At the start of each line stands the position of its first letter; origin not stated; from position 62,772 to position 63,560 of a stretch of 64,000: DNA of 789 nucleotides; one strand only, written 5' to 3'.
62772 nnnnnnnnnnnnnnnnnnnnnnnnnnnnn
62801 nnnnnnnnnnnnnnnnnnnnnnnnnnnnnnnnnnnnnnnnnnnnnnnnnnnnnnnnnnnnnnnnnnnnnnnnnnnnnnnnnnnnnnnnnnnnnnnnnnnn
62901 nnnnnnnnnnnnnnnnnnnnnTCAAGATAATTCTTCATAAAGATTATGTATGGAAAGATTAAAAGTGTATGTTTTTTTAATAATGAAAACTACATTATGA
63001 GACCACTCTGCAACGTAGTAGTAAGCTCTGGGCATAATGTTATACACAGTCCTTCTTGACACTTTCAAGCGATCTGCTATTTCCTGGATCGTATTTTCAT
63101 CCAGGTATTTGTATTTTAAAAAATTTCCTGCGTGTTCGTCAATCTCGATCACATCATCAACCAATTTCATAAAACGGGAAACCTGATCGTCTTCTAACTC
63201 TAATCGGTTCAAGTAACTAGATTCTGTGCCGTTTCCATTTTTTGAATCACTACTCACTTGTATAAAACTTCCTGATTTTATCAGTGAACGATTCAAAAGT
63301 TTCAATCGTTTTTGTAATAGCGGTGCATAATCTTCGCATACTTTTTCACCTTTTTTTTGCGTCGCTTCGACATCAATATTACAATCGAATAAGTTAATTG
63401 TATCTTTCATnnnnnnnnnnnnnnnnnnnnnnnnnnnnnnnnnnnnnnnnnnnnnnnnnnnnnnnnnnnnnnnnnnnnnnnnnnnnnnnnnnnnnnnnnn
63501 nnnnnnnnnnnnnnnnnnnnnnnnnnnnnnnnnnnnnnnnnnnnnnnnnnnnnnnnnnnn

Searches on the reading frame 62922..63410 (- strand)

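Call 61: search_protein_families(library=pfam, proteins=[window:62922-63410:-], max_evalue=0.001)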
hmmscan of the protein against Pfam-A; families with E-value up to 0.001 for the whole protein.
window:62922-63410:- (162 aa): 3 families
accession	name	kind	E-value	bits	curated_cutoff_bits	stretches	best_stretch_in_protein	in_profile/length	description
PF08279.18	HTH_11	-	1.4e-05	25.3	25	1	107-124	17-34/55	HTH domain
PF13384.12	HTH_23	-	3.1e-05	24.1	24.6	1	102-125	14-37/50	Homeodomain-like domain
PF04545.22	Sigma70_r4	-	0.00037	20.4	24.1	1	100-129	15-44/50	Sigma-70, region 4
